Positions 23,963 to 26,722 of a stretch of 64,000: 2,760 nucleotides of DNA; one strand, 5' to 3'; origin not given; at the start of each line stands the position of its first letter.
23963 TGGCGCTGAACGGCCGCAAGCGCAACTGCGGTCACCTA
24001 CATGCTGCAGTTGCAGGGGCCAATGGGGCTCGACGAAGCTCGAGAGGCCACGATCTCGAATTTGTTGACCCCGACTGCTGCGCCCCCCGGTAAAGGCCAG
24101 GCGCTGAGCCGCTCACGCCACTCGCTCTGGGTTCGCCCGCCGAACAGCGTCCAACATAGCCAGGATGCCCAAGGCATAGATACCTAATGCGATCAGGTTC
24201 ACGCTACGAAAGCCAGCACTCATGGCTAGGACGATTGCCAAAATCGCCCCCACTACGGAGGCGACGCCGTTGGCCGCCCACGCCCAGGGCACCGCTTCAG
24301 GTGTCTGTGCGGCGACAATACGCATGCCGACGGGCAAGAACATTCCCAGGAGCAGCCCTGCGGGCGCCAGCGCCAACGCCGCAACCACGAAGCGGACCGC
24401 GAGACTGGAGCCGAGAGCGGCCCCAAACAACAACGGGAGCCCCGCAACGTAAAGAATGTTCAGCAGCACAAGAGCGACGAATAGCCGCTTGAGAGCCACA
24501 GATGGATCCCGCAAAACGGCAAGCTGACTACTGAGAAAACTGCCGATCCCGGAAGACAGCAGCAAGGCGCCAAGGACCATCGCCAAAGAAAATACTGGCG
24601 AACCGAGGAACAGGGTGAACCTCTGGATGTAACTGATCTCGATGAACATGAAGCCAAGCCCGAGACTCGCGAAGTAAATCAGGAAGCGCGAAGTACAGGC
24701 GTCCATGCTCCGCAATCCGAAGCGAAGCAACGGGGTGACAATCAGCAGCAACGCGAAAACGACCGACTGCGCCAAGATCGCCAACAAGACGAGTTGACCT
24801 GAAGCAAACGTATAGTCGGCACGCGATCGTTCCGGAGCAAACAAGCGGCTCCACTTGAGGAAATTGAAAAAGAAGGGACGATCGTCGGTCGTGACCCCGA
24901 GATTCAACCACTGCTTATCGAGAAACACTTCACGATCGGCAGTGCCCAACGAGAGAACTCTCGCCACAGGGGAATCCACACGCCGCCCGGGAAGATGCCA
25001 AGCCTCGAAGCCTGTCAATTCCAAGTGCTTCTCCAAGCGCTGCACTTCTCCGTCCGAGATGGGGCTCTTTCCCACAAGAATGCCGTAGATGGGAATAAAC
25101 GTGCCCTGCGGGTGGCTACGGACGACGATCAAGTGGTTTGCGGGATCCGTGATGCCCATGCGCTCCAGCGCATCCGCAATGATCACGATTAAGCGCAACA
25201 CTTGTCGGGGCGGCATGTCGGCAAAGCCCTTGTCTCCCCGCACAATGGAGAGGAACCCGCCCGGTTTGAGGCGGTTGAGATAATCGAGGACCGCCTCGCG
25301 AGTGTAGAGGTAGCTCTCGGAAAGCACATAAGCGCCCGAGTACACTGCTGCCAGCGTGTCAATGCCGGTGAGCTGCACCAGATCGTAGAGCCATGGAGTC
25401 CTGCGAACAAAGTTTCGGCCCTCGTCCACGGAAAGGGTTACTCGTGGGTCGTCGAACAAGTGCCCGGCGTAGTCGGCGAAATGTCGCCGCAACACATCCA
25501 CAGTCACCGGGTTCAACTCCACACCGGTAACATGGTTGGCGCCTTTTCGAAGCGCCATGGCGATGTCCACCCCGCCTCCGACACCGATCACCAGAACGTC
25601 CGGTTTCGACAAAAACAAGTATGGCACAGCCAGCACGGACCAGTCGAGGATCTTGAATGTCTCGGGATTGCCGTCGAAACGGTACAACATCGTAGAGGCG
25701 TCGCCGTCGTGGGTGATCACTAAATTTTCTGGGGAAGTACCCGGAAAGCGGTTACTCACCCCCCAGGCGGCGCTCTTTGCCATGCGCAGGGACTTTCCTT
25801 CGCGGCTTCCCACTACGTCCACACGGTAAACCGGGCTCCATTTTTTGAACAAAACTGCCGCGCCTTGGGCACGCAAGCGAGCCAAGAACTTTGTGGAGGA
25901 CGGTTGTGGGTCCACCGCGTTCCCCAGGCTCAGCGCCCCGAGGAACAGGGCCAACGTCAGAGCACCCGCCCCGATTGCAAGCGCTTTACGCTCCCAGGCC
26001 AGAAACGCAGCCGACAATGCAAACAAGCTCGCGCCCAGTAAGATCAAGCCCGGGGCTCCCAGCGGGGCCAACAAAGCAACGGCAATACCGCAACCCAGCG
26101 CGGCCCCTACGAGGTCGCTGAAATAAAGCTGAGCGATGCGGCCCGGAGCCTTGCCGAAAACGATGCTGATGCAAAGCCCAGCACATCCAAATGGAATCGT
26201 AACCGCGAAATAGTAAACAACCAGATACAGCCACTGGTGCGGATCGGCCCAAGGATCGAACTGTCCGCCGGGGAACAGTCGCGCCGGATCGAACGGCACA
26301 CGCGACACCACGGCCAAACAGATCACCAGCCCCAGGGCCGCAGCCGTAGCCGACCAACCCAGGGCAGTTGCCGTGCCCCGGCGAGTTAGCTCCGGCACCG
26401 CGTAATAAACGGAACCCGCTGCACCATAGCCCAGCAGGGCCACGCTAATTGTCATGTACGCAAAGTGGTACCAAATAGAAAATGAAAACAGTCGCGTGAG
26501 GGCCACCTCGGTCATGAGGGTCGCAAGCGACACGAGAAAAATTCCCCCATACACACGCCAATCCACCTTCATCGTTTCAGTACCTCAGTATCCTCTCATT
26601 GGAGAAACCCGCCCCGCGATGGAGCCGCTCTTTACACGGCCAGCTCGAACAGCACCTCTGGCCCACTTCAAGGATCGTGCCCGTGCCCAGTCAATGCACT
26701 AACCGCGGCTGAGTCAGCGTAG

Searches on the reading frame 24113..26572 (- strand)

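Call 86: search_protein_families(library=pfam, proteins=[window:24113-26572:-], max_evalue=0.00001)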
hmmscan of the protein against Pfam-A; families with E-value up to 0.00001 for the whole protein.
window:24113-26572:- (819 aa): 1 family
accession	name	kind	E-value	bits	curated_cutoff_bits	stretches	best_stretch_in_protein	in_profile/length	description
PF01564.23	Spermine_synth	-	8.6e-06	25.9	22.9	0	324-405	20-101/186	Spermine/spermidine synthase domain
